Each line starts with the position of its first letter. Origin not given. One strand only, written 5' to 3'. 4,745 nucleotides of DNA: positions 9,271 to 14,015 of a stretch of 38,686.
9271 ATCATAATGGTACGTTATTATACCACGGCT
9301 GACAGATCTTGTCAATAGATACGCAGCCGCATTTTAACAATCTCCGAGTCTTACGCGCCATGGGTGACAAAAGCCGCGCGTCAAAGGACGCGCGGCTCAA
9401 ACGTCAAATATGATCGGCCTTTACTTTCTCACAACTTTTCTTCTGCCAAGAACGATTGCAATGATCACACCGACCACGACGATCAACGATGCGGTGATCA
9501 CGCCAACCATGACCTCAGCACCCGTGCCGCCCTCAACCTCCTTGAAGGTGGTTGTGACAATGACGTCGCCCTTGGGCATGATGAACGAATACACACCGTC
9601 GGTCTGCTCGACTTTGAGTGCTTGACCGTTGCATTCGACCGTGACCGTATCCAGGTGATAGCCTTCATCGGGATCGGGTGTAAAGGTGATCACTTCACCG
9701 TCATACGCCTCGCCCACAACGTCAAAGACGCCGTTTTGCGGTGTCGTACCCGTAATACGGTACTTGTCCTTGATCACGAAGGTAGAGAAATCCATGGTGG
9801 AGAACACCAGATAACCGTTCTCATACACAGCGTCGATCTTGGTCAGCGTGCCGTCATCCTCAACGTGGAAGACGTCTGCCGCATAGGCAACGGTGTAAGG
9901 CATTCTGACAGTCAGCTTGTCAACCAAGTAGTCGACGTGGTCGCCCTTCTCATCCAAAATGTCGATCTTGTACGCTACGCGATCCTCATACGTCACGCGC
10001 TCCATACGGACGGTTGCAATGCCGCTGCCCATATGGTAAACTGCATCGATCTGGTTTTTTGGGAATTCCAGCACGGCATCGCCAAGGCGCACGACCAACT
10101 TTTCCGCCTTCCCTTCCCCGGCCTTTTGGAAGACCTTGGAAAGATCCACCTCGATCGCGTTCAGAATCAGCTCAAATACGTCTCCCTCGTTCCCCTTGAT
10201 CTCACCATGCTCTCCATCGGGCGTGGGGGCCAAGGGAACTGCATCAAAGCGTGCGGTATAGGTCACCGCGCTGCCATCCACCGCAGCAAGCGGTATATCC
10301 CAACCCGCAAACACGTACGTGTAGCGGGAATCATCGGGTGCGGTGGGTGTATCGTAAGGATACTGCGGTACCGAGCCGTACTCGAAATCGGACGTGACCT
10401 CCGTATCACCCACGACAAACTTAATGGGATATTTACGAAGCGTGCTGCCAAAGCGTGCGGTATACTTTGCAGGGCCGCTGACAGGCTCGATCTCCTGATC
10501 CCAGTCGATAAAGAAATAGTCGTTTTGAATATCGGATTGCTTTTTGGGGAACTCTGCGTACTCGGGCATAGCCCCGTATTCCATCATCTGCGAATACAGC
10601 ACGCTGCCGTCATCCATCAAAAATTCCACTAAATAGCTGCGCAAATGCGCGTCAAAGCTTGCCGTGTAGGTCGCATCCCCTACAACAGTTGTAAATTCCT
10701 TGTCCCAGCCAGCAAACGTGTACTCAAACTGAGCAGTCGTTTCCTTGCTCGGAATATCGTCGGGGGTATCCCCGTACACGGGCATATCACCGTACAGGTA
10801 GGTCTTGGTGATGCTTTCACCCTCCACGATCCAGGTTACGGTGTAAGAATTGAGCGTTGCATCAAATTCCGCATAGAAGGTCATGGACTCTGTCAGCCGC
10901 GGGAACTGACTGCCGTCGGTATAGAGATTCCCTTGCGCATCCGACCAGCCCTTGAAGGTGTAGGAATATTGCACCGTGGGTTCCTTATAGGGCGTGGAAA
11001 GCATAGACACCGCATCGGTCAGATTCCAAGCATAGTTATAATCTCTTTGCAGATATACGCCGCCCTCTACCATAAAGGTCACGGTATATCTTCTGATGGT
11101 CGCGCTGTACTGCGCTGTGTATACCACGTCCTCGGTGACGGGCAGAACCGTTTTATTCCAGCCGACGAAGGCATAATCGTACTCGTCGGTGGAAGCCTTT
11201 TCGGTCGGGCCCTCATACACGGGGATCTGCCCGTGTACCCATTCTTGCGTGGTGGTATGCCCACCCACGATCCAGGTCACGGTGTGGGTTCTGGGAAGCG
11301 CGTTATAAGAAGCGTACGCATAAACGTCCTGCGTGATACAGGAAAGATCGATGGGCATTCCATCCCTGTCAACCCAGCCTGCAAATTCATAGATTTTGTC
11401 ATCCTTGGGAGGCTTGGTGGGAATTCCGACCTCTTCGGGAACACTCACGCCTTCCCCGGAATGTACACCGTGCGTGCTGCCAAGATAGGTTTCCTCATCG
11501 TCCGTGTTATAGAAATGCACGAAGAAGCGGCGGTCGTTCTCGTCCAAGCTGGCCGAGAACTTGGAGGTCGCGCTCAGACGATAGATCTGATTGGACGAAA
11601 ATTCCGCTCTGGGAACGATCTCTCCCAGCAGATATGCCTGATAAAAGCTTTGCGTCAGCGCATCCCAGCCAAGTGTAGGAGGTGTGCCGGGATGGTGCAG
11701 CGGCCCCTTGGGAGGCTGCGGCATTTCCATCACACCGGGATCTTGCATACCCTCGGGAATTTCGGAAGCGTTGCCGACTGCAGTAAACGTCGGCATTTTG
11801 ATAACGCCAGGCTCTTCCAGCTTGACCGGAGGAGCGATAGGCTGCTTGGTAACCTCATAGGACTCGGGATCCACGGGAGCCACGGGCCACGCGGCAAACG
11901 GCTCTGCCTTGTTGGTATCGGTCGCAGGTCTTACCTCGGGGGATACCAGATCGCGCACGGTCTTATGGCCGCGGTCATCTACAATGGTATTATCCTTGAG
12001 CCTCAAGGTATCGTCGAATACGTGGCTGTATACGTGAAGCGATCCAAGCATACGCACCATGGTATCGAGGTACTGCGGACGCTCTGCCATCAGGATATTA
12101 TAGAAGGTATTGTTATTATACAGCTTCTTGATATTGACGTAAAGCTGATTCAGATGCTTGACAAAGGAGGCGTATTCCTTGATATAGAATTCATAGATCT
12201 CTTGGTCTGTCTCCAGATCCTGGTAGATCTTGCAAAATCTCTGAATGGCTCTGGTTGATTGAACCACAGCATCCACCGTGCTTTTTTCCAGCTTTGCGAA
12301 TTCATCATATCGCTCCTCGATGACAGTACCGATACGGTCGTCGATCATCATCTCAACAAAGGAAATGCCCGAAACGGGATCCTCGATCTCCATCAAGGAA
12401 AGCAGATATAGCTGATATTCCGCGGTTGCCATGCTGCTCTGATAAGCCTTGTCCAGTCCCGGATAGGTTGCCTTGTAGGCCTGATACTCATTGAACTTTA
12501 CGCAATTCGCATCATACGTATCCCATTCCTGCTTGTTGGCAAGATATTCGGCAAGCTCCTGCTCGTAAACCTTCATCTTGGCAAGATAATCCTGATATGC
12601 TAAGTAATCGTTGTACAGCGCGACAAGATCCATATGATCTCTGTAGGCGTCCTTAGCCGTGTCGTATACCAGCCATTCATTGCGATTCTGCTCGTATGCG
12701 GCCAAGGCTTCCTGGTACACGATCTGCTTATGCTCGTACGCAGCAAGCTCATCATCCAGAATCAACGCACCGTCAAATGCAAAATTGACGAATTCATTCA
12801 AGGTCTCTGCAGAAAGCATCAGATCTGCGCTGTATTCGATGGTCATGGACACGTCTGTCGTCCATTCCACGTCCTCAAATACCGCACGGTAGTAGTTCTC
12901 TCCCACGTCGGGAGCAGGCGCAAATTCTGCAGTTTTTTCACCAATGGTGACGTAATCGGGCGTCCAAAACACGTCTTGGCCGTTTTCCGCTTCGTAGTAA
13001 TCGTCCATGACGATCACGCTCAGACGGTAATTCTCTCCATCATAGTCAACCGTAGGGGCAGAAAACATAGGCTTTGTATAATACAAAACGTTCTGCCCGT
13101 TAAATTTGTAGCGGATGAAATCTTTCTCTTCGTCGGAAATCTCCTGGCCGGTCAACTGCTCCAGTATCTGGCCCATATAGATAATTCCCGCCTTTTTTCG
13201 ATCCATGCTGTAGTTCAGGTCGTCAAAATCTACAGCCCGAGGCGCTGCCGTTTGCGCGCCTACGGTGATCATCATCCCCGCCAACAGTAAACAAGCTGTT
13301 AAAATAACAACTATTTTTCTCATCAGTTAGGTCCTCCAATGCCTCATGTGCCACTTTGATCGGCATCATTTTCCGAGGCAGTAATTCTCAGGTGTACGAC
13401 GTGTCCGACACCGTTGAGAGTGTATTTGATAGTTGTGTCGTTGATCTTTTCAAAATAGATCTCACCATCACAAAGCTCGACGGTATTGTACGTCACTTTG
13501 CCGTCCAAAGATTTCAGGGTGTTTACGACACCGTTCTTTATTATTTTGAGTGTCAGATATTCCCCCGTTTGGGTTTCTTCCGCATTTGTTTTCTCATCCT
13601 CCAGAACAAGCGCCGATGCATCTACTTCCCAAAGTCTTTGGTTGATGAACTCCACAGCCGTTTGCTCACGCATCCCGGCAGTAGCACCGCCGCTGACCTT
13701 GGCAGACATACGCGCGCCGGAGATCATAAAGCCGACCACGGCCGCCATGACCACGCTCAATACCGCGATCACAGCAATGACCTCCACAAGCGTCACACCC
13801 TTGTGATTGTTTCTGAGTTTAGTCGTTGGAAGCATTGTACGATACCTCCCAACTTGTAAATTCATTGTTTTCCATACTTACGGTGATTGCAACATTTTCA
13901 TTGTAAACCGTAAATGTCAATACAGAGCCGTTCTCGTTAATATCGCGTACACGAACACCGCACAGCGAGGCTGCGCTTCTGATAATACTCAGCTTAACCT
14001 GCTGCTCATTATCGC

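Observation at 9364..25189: The type IV pilus locus reads as one ~15.8 kb, 11-gene unit that starts with a sensor kinase and ends with a 1300-aa surface protein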

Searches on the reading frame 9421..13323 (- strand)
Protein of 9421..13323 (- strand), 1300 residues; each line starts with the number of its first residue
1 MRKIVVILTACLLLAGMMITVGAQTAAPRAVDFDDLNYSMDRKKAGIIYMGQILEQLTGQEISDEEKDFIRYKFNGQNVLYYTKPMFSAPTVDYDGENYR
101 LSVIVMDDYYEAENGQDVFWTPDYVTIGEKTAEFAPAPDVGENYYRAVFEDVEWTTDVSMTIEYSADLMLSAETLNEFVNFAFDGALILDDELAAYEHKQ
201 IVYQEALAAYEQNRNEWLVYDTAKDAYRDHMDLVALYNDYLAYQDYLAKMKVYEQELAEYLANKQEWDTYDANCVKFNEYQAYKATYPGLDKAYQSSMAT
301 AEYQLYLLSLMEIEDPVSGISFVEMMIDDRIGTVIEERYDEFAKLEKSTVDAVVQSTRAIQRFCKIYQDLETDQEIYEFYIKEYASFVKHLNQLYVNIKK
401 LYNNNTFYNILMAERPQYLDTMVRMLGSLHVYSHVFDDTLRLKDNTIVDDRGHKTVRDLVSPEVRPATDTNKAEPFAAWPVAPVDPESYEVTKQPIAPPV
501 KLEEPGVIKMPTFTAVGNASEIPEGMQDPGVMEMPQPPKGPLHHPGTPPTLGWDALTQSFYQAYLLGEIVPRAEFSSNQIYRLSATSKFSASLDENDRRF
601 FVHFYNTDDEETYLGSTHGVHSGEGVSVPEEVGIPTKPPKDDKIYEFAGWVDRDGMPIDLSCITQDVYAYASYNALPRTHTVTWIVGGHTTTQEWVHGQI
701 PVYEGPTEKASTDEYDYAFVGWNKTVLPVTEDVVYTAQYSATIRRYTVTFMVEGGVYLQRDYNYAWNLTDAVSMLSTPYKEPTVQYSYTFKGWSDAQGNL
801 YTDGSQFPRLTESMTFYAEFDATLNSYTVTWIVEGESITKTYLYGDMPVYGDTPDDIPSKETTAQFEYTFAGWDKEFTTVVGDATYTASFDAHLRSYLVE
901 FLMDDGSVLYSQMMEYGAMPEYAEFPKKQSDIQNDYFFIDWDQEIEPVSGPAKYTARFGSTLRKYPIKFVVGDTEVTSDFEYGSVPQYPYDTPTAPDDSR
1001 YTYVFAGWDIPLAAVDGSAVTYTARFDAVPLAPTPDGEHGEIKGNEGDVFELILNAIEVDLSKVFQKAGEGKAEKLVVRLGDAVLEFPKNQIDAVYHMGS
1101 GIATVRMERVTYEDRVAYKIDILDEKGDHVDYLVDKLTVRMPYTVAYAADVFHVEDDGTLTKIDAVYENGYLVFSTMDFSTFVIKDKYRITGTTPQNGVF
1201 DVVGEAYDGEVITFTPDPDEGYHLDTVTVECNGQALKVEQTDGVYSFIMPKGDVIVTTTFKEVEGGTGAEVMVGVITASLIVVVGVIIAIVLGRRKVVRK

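Call 5: search_protein_families(library=pfam, proteins=[window:9421-13323:-], max_evalue=0.01)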
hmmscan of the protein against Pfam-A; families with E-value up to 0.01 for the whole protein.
window:9421-13323:- (1300 aa): 2 families
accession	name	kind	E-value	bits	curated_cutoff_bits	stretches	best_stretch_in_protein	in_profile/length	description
PF18998.6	Flg_new_2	-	1.3e-07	31.9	23.6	1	1189-1263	2-72/73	Divergent InlB B-repeat domain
PF09479.16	Flg_new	-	9.9e-05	22.8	27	1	746-818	1-64/65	Listeria-Bacteroides repeat domain (List_Bact_rpt)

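Call 25: search_protein_families(library=ncbifam, proteins=[window:9421-13323:-], max_evalue=0.01)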
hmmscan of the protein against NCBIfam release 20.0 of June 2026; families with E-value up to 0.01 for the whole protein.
window:9421-13323:- (1300 aa): 1 family
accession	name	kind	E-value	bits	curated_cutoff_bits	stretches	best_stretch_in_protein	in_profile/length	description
NF038253.1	GBS_IgA_bnd_BAC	equivalog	0.0011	16.9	1700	1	1132-1187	979-1035/1127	IgA Fc-binding protein BAC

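Call 65: search_solved_structures(query=A4, max_evalue=0.01)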
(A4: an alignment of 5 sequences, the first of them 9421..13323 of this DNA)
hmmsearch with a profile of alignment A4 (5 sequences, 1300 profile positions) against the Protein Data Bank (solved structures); distinct sequences matched with E-value up to 0.01: 0.

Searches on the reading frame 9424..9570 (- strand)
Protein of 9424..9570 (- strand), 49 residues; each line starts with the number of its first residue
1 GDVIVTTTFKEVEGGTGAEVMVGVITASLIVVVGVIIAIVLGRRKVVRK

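Call 86: search_protein_families(library=ncbifam, proteins=[window:9424-9570:-], max_evalue=10)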
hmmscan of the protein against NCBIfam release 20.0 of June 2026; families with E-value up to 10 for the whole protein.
seq(49 aa): 2 families
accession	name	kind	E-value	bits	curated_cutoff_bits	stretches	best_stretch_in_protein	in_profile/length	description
TIGR03141.1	cytochro_ccmD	equivalog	0.07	13.2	25.95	1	27-49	16-38/47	heme exporter protein CcmD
NF058582.1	Microco_LAVTG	domain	0.091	12.9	27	1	16-44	5-33/34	LAVTG motif-containing sortase-dependent surface protein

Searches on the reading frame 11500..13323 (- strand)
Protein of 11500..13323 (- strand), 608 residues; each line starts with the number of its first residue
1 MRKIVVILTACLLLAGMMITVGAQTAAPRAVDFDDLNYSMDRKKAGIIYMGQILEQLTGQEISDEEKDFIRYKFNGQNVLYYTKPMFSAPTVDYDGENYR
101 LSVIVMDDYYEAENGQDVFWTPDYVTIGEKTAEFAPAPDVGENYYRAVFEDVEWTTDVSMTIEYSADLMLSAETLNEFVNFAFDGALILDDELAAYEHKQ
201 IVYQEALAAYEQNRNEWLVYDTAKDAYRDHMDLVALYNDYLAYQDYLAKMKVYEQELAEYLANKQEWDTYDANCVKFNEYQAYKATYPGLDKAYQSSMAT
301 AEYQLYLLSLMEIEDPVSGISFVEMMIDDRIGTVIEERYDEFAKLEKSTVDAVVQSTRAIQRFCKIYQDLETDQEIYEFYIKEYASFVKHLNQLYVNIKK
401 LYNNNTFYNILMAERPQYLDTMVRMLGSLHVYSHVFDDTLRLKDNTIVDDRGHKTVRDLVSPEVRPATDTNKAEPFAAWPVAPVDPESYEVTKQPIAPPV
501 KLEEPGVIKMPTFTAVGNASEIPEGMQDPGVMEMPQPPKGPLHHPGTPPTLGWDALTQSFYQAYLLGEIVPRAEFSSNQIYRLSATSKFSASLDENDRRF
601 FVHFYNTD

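Call 32: find_homologous_proteins(query=window:11500-13323:-)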
Query seq(608 aa) (608 aa): 3 proteins with E <= 0.001 among 8000 candidates.
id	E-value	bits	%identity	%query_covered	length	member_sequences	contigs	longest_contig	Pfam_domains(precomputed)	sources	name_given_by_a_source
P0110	3.0e-171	589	49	92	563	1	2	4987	-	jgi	-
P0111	7.7e-128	446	41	100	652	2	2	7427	-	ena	-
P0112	1.4e-127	445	42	94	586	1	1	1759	-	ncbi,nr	ncbi:MAG: hypothetical protein IIX86_08785, partial [Clostridia bacterium]|nr:hypothetical protein [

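Call 75: predict_structure(alignment_id=A6)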
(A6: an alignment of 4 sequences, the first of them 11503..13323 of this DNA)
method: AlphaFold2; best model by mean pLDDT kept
length: 607 residues; sequences in the alignment: 4
mean_pLDDT: 72.9   pTM: 0.37
mean pLDDT of the five models: 72.9, 69.9, 52.1, 50.8, 49.3
residues with pLDDT >= 90: 22; 70-90: 386; 50-70: 125; < 50: 74
segments of 3 or more residues with pLDDT < 50: 1-3, 12-43, 111-114, 469-480, 595-607
pLDDT, mean of each block of 10 residues (from residue 1): 51 44 35 41 62 81 84 73 62 74 72 56 81 85 83 69 77 84 89 90 89 87 89 90 86 78 78 73 59 51 68 74 72 72 79 84 83 69 78 86 84 79 81 67 75 82 64 47 53 68 57 83 85 84 82 87 89 85 72 45 26
secondary structure, 60 per line:
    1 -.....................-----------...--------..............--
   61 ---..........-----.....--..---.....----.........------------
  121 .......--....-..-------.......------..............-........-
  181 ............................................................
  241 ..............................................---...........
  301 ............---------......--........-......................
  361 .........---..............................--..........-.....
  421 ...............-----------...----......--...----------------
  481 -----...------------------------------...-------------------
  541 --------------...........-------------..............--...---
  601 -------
elements in order: H2-22 E45-49 H50-58 H64-73 E79-83 E91-95 E100-108 E121-127 E130-133 E144-150 E157-170 H172-179 H181-286 H290-312 H322-327 H330-337 H339-369 H373-402 H405-414 H416-435 E447-449 H456-459 H555-565 E579-592

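Call 78: fold_search(model_id=the predicted structure, library=pdb)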
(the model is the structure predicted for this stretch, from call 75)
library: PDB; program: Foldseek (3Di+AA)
matches with E <= 10: 448; with E <= 0.001: 0
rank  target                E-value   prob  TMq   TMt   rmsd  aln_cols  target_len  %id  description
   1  8t7p                  1.0e-01  0.15  0.10  0.07  61.9       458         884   13  X-ray crystal structure of PfA-M1(M462S) (released 2024-06-26)
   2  9ea7                  1.1e-01  0.13  0.11  0.03  34.5       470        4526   11  The Structure of ApoB100 from Human Low-Density Lipoprotein (released 2024-12-18)
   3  3t8v                  1.1e-01  0.13  0.11  0.08  63.9       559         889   13  A bestatin-based chemical biology strategy reveals distinct roles for malaria M1- and M17-family aminopeptidases (released 2011-09-28)
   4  2ca4_A                2.1e-01  0.69  0.08  0.12   7.1        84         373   13  Sulfite dehydrogenase from Starkeya Novella mutant (released 2007-02-20)
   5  8dc0_A                3.9e-01  0.69  0.10  0.29   5.8       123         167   12  Rat Betaglycan Zona Pellucida Domain (ZPC) in complex with mini monomer TGFb2 (mmTGF-b2-7M2R) (released 2023-06-21)
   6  4ymp_A                4.3e-01  0.77  0.09  0.35   5.2        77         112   10  Crystal structure of the Bacillus anthracis Hal NEAT domain in complex with heme (released 2016-07-20)
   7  2ca3_A                4.7e-01  0.54  0.09  0.13   5.3       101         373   12  Sulfite dehydrogenase from Starkeya Novella r55m mutant (released 2007-02-20)
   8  2ic2_A                4.7e-01  0.28  0.08  0.28   7.0        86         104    7  Crystal Structure of the First FNIII Domain of Ihog (released 2006-10-24)
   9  5k3x_B                5.5e-01  0.60  0.08  0.13   4.3        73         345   11  Crystal Structure of the sulfite dehydrogenase, SorT R78K mutant from Sinorhizobium meliloti (released 2017-05-24)
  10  2blf_A                5.5e-01  0.57  0.09  0.14   5.3        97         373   12  Sulfite dehydrogenase from Starkeya Novella (released 2005-04-28)
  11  5ks9_B                5.5e-01  0.23  0.08  0.21   9.2       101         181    9  Bel502-DQ8-glia-alpha1 complex (released 2016-09-21)
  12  7y5j                  6.1e-01  0.75  0.09  0.45   4.7        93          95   10  Crystal structure of sDscam Ig1 domain, isoform alpha1v7 (released 2023-05-24)
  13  2o6p_B                6.4e-01  0.75  0.09  0.35   5.4        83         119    7  Crystal Structure of the heme-IsdC complex (released 2007-02-06)
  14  5k3x_A                6.4e-01  0.54  0.08  0.13   4.3        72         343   11  Crystal Structure of the sulfite dehydrogenase, SorT R78K mutant from Sinorhizobium meliloti (released 2017-05-24)
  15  1fg9_E                6.4e-01  0.51  0.10  0.24   6.0        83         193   12  3:1 COMPLEX OF INTERFERON-GAMMA RECEPTOR WITH INTERFERON-GAMMA DIMER (released 2000-08-11)
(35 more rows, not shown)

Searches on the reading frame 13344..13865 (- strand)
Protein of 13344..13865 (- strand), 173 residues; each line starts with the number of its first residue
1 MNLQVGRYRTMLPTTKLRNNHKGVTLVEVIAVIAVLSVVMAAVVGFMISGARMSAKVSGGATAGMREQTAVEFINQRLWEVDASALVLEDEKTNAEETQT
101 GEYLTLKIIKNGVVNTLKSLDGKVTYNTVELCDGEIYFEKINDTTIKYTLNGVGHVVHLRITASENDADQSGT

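Call 4: search_protein_families(library=pfam, proteins=[window:13344-13865:-], max_evalue=0.01)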
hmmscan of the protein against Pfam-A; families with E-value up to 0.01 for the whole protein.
window:13344-13865:- (173 aa): 1 family
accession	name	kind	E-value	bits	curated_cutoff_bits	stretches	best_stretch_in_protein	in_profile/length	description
PF07963.17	N_methyl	-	1.6e-07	31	21.2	1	18-43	1-26/27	Prokaryotic N-terminal methylation motif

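Call 25: search_protein_families(library=ncbifam, proteins=[window:13344-13835:-], max_evalue=0.01)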
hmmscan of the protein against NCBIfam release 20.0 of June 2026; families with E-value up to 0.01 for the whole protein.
window:13344-13835:- (163 aa): 2 families
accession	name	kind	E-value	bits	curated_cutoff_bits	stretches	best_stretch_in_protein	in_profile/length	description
TIGR02532.1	IV_pilin_GFxxxE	domain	1.5e-05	24.6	16.3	1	12-34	2-24/24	prepilin-type N-terminal cleavage/methylation domain-containing protein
NF038304.1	EPS_HpsC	equivalog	0.0021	17.7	200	1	6-68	15-77/318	hormogonium polysaccharide secretion pseudopilin HpsC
